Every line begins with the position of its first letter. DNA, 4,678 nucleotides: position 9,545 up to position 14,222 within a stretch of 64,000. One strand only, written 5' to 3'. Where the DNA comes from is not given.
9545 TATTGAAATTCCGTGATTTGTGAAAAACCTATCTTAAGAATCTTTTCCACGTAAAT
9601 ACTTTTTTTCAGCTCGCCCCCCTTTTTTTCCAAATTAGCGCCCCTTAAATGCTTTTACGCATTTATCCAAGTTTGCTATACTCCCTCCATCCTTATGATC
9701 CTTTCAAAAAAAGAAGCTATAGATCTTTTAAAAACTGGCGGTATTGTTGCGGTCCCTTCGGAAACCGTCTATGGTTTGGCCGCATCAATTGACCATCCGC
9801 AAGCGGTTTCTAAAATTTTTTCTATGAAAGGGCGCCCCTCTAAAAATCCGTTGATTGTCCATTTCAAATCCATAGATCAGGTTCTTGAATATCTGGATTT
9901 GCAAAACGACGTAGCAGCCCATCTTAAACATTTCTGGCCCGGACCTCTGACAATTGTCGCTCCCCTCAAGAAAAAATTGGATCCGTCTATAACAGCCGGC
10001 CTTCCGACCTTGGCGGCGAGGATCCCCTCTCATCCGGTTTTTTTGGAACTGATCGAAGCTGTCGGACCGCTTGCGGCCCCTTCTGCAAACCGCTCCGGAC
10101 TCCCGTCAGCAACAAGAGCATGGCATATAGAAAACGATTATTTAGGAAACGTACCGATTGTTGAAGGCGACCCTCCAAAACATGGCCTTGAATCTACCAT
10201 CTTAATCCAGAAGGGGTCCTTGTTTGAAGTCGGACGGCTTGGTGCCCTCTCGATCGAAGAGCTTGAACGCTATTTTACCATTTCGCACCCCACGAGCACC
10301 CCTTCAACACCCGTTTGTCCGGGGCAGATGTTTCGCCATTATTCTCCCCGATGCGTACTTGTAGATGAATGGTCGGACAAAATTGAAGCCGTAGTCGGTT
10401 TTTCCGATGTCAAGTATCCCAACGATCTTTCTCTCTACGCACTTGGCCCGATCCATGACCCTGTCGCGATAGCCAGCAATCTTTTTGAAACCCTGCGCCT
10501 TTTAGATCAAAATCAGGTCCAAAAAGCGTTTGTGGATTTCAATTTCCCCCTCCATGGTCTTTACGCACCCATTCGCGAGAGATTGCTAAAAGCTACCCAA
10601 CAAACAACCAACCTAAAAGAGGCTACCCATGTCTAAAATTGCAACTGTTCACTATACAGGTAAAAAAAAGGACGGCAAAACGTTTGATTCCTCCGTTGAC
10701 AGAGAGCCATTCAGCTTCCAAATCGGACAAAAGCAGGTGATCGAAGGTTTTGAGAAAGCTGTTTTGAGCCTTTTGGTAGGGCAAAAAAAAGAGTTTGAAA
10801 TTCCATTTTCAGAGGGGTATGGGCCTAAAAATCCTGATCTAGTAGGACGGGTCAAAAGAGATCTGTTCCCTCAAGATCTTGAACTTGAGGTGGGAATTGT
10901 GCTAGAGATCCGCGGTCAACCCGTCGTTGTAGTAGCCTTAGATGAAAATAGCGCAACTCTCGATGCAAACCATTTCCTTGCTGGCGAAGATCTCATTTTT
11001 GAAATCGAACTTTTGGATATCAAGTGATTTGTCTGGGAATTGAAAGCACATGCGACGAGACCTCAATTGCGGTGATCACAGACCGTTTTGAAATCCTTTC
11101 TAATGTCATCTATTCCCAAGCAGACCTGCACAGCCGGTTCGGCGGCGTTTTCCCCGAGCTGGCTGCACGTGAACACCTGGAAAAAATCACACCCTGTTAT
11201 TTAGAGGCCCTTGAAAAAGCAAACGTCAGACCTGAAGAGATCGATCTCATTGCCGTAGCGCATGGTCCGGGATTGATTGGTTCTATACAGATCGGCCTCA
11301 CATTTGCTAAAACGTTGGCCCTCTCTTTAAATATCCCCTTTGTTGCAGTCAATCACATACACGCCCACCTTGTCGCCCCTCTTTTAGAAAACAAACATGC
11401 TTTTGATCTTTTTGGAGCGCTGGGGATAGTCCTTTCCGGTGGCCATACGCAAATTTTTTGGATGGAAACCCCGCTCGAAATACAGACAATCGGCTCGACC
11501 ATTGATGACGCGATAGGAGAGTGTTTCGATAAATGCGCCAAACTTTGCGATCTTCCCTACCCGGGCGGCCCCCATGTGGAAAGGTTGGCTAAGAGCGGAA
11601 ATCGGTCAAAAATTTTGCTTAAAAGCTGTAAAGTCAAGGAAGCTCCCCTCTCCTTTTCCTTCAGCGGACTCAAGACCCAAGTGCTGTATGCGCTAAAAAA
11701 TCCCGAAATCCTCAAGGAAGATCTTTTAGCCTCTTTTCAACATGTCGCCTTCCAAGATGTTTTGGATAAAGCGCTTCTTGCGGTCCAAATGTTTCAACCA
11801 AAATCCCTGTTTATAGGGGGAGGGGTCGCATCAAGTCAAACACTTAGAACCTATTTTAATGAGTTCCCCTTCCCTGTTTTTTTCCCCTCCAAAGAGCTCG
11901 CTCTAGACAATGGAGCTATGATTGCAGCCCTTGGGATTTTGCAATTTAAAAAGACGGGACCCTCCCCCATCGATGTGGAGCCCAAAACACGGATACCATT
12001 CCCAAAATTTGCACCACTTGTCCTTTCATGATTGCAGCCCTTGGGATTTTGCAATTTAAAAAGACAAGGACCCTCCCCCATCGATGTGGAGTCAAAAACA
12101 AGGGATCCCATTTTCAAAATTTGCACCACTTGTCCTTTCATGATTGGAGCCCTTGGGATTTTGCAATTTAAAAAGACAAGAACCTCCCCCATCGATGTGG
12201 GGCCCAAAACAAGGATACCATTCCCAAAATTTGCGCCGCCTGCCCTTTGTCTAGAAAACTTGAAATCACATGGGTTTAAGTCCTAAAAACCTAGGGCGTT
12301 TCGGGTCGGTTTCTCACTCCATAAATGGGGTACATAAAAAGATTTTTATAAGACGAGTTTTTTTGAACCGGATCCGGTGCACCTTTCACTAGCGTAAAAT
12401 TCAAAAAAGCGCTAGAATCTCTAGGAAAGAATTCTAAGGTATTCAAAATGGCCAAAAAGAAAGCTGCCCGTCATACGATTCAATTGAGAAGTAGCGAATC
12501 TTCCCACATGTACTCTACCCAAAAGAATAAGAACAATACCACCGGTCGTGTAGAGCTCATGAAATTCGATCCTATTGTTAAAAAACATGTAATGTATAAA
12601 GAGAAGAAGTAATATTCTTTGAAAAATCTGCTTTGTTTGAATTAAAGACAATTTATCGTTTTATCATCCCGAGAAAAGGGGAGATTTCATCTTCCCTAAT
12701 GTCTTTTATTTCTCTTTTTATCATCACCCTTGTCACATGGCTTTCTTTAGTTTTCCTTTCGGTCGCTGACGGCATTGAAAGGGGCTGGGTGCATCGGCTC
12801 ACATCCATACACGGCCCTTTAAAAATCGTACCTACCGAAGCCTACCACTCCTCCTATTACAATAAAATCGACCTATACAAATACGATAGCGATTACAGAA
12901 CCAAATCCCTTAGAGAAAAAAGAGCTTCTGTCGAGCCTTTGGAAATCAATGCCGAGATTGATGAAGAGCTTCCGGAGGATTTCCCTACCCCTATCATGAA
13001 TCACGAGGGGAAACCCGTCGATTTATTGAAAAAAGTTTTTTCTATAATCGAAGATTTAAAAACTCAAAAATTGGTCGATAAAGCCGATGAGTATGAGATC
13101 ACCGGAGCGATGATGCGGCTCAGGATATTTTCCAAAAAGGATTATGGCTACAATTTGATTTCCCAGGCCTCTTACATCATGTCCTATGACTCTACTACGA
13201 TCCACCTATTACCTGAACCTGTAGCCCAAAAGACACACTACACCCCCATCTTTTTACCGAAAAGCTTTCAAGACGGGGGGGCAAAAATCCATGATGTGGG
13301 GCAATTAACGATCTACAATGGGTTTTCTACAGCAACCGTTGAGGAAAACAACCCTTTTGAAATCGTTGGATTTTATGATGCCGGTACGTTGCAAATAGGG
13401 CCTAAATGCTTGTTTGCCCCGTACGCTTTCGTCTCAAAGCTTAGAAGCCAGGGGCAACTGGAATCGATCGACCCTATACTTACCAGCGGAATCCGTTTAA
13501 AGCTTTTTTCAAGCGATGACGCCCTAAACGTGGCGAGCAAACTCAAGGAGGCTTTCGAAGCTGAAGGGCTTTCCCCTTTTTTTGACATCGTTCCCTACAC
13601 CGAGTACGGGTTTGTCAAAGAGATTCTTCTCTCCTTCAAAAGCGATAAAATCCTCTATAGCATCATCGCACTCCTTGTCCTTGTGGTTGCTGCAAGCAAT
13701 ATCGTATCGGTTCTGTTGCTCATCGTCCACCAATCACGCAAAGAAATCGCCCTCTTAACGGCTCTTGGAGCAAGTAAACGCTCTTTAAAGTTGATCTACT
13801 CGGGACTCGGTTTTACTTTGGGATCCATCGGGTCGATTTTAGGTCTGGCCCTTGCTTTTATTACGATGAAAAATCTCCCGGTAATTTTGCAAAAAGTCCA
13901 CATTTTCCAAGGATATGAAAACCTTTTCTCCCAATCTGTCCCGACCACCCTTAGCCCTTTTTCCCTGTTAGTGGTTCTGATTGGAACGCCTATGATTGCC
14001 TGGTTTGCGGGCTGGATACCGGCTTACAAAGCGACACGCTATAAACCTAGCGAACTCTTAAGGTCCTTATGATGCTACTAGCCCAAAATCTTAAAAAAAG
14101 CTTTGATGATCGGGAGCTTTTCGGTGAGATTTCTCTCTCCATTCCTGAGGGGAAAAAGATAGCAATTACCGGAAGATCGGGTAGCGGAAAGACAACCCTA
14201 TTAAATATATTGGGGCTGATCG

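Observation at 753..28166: Recurrent theme: three unrelated tandem duplications, each anchored on a gene 3' end or stop codon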

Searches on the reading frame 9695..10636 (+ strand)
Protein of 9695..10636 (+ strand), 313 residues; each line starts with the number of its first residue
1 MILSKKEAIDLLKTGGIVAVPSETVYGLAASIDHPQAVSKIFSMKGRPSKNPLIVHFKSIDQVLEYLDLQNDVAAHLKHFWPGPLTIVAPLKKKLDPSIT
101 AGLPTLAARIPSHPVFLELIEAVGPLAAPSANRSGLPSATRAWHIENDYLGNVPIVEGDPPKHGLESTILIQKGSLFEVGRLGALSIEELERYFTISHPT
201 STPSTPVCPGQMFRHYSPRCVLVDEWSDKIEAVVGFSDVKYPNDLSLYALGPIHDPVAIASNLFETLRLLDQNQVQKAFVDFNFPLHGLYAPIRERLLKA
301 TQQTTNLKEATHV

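Call 6: search_protein_families(library=pfam, proteins=[window:9695-10636:+])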
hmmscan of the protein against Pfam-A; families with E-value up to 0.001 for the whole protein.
window:9695-10636:+ (313 aa): 2 families
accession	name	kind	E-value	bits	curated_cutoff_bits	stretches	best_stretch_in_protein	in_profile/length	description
PF01300.24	Sua5_yciO_yrdC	-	6.2e-48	163.1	25.1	1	11-171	2-166/178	Telomere recombination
PF03481.19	Sua5_C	-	2.9e-12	47.7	22.9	1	186-300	2-134/136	Threonylcarbamoyl-AMP synthase, C-terminal domain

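Call 11: find_encoding_contigs(protein=window:9695-10636:+, flank=10000, max_places=10)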
Protein window:9695-10636:+ (313 aa): 7 contigs read that carry it; 7 places shown.
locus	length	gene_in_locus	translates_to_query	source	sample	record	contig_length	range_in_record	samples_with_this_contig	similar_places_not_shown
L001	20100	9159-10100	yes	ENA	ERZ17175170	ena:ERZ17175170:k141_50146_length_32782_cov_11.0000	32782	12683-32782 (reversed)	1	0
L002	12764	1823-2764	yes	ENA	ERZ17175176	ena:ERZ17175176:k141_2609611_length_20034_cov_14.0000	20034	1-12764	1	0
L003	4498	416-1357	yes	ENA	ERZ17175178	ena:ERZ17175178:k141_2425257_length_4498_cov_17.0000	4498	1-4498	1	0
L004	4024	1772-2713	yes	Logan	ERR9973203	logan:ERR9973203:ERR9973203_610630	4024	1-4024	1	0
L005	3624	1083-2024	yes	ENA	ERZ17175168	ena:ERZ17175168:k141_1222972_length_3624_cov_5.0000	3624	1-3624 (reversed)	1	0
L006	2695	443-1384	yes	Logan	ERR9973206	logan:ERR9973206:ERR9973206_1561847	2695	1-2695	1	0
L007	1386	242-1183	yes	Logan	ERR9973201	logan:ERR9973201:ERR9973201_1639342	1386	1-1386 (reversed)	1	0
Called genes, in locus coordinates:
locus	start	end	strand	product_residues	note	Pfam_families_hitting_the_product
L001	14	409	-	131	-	-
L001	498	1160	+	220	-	PF24330:DUF7499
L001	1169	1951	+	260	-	PF02517:Rce1-like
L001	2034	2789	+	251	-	PF00481:PP2C (faint), PF13672:PP2C_2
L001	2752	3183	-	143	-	-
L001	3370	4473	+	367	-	PF00266:Aminotran_5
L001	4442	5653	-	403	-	PF01595:CNNM, PF00571:CBS (weak)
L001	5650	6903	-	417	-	PF01595:CNNM, PF00571:CBS (weak), PF03471:CorC_HlyC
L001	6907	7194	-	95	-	-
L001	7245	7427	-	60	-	-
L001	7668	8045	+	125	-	PF00581:Rhodanese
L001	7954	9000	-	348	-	PF01820:Dala_Dala_lig_N, PF02222:ATP-grasp, PF02786:CPSase_L_D2, PF07478:Dala_Dala_lig_C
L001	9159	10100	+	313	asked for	PF01300:Sua5_yciO_yrdC, PF03481:Sua5_C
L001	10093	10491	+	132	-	PF00254:FKBP_C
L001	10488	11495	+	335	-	PF00814:TsaD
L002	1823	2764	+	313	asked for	PF01300:Sua5_yciO_yrdC, PF03481:Sua5_C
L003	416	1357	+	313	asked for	PF01300:Sua5_yciO_yrdC, PF03481:Sua5_C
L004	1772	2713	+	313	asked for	PF01300:Sua5_yciO_yrdC, PF03481:Sua5_C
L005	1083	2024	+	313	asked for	PF01300:Sua5_yciO_yrdC, PF03481:Sua5_C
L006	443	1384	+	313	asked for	PF01300:Sua5_yciO_yrdC, PF03481:Sua5_C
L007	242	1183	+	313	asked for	PF01300:Sua5_yciO_yrdC, PF03481:Sua5_C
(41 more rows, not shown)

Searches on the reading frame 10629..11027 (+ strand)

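Call 6: search_protein_families(library=pfam, proteins=[window:10629-11027:+])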
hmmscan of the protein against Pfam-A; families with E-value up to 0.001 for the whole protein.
window:10629-11027:+ (132 aa): 1 family
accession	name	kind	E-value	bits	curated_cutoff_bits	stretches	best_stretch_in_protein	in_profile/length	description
PF00254.34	FKBP_C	-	1.1e-20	74.2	21.1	1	3-129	9-94/94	FKBP-type peptidyl-prolyl cis-trans isomerase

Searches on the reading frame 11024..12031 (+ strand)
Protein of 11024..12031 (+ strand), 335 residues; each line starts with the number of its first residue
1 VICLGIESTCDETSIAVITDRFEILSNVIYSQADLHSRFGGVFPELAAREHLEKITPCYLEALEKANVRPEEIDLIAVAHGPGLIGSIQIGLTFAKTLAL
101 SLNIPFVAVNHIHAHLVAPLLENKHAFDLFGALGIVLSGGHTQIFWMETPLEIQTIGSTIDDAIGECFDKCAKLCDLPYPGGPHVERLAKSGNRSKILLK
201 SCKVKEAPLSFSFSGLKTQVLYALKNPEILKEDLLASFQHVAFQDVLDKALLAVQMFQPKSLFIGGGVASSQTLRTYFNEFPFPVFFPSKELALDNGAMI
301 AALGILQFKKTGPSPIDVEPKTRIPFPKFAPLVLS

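Call 6: search_protein_families(library=pfam, proteins=[window:11024-12031:+])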
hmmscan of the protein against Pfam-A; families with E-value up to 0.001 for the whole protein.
window:11024-12031:+ (335 aa): 1 family
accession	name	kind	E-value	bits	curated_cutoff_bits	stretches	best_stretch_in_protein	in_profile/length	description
PF00814.31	TsaD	-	1.6e-81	274.3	24.8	1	23-301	1-263/264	tRNA N6-adenosine threonylcarbamoyltransferase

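Call 10: find_encoding_contigs(protein=window:11024-12031:+, flank=10000, max_places=10)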
Protein window:11024-12031:+ (335 aa): no gene with exactly this product is on record in the collection.

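Call 21: find_homologous_proteins(query=window:11024-12031:+, max_evalue=1e-60)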
Query window:11024-12031:+ (335 aa): 4382 proteins with E <= 1e-60 among 8000 candidates; the best 120 are listed.
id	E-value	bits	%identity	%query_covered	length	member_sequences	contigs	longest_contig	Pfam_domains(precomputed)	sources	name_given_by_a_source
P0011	9.2e-221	750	100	100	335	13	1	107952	PF00814.32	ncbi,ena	-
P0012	7.7e-186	635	84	98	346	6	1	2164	PF00814.32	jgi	-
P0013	3.4e-170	584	76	98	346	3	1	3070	PF00814.32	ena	-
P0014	1.2e-169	582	77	98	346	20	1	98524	PF00814.32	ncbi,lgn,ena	-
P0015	1.5e-163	562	73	99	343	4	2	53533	PF00814.32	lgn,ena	-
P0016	6.0e-163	560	74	99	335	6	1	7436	PF00814.32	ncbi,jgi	jgi:N6-L-threonylcarbamoyladenine synthase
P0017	6.3e-158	543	74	97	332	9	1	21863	PF00814.32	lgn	-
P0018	1.0e-157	543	74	98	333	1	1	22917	PF00814.32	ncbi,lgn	ncbi:MAG: tRNA (adenosine(37)-N6)-threonylcarbamoyltransferase complex transferase subunit TsaD [Chl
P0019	1.2e-156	539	71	98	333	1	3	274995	PF00814.32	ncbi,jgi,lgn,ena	jgi:N6-L-threonylcarbamoyladenine synthase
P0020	3.1e-153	528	71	98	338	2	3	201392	PF00814.32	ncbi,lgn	-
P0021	9.9e-112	391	56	97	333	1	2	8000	PF00814.32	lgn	-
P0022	7.3e-104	366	55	97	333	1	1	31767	PF00814.32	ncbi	-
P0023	3.6e-103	363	54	98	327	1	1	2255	PF00814.32,PF22521.3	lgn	-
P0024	6.4e-103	362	56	97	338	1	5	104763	PF00814.32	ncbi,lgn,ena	-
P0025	3.9e-102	360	57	97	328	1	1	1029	PF00814.32,PF22521.3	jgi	jgi:N6-L-threonylcarbamoyladenine synthase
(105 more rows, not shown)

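Call 43: list_cluster_members(proteins=[P0011])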
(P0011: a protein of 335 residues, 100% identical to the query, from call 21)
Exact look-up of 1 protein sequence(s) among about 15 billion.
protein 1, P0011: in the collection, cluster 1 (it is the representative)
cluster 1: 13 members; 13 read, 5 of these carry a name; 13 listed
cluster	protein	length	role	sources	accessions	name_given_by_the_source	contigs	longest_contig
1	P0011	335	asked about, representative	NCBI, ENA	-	-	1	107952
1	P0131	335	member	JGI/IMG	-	N6-L-threonylcarbamoyladenine synthase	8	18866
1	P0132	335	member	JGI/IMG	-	N6-L-threonylcarbamoyladenine synthase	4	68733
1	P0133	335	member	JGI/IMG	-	N6-L-threonylcarbamoyladenine synthase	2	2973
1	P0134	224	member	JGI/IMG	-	N6-L-threonylcarbamoyladenine synthase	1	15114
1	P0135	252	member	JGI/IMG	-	N6-L-threonylcarbamoyladenine synthase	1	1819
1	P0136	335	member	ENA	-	-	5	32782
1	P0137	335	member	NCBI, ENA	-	-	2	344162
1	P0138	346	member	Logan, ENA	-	-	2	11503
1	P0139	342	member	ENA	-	-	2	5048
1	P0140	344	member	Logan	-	-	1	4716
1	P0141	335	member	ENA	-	-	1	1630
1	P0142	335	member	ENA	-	-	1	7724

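Call 46: find_encoding_contigs(protein=P0138, flank=10000, max_places=3)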
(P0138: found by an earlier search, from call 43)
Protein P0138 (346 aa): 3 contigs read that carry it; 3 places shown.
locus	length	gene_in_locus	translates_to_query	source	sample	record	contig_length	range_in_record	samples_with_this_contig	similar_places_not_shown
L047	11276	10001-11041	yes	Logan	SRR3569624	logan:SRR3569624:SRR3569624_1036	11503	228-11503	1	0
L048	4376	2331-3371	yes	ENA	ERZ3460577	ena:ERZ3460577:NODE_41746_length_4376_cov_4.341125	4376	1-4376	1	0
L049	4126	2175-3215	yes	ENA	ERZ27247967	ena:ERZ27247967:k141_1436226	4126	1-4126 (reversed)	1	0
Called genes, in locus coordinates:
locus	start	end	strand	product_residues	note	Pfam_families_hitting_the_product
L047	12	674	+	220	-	PF24330:DUF7499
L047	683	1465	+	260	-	PF02517:Rce1-like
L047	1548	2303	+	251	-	PF00481:PP2C (faint), PF13672:PP2C_2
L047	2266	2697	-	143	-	-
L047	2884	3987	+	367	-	PF00266:Aminotran_5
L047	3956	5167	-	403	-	PF01595:CNNM, PF00571:CBS (weak)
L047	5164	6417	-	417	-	PF01595:CNNM, PF00571:CBS (weak), PF03471:CorC_HlyC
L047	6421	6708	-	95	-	PF04977:DivIC (weak)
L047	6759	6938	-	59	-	-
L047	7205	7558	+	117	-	PF00581:Rhodanese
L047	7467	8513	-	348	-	PF01820:Dala_Dala_lig_N, PF02222:ATP-grasp, PF02786:CPSase_L_D2, PF07478:Dala_Dala_lig_C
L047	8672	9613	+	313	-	PF01300:Sua5_yciO_yrdC, PF03481:Sua5_C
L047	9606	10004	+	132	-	PF00254:FKBP_C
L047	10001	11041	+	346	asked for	PF00814:TsaD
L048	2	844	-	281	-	?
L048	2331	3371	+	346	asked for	PF00814:TsaD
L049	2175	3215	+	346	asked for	PF00814:TsaD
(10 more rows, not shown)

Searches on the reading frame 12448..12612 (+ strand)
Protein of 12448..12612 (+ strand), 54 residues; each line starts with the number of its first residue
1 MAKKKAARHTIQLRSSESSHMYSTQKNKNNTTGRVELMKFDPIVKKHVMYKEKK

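Call 29: find_encoding_contigs(protein=window:12448-12612:+, flank=6000, max_places=10)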
Protein window:12448-12612:+ (54 aa): 20 contigs read that carry it; 10 places shown.
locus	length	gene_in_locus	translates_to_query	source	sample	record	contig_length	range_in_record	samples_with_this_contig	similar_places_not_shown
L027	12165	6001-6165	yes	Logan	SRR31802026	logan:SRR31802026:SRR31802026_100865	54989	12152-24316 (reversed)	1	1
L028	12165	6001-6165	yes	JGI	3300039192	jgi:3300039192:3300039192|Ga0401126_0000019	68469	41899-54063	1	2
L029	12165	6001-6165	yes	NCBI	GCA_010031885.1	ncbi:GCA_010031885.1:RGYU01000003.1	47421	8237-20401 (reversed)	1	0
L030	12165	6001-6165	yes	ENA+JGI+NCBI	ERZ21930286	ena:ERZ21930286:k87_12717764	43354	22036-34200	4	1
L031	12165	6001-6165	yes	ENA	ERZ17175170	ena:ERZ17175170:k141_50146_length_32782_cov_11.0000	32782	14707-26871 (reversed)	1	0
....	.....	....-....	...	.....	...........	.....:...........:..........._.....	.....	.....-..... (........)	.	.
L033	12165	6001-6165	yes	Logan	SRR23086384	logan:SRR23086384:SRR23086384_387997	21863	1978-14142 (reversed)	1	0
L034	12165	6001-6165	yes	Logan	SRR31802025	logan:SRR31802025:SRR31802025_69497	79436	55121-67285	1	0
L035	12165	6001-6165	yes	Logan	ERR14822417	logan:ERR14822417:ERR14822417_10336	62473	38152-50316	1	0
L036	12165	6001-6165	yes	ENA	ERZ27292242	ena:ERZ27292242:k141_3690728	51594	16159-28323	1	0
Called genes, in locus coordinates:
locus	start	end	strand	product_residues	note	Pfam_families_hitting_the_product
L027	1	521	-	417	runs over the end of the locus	PF01595:CNNM, PF00571:CBS (weak), PF03471:CorC_HlyC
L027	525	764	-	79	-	-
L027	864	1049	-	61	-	-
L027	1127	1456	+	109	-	PF00581:Rhodanese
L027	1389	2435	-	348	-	PF01820:Dala_Dala_lig_N, PF02222:ATP-grasp, PF02786:CPSase_L_D2, PF07478:Dala_Dala_lig_C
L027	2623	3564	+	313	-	PF01300:Sua5_yciO_yrdC, PF03481:Sua5_C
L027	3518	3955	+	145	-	PF00254:FKBP_C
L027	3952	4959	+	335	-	PF00814:TsaD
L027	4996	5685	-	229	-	PF13578:Methyltransf_24 (weak)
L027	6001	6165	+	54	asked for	PF00471:Ribosomal_L33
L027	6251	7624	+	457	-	PF02687:FtsX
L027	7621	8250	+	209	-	PF00005:ABC_tran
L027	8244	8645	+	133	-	-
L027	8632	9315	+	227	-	PF00459:Inositol_P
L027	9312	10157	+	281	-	PF00763:THF_DHG_CYH, PF02882:THF_DHG_CYH_C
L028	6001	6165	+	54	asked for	PF00471:Ribosomal_L33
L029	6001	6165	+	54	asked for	PF00471:Ribosomal_L33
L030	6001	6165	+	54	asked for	PF00471:Ribosomal_L33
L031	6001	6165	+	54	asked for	PF00471:Ribosomal_L33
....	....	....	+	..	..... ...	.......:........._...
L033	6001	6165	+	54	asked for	PF00471:Ribosomal_L33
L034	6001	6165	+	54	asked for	PF00471:Ribosomal_L33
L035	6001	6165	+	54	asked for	PF00471:Ribosomal_L33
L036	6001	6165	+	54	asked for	PF00471:Ribosomal_L33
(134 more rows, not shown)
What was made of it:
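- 12448..12612 (+): rpmG (L33), the next gene after tsaD. The tsaD-rpmG spacer holds variable cargo in relatives. call 29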

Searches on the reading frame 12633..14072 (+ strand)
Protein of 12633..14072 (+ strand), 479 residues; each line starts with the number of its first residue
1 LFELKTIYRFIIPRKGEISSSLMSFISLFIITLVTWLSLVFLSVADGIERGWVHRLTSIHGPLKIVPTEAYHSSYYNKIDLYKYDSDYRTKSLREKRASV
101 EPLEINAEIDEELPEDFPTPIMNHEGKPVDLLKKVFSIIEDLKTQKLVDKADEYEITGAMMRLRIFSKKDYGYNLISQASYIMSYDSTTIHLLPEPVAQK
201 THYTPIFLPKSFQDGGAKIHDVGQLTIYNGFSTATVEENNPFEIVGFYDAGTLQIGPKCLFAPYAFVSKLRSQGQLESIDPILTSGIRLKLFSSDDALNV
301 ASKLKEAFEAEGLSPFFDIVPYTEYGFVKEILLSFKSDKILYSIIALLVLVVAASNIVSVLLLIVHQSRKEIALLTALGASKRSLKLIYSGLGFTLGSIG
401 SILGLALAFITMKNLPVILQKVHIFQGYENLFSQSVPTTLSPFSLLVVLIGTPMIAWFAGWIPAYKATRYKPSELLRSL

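Call 6: search_protein_families(library=pfam, proteins=[window:12633-14072:+])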
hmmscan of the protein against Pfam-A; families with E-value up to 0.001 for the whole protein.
window:12633-14072:+ (479 aa): 1 family
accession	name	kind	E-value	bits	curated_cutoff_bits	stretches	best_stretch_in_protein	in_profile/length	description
PF02687.27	FtsX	-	7.9e-17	61.9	25.5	1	344-472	2-120/120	FtsX-like permease C-terminal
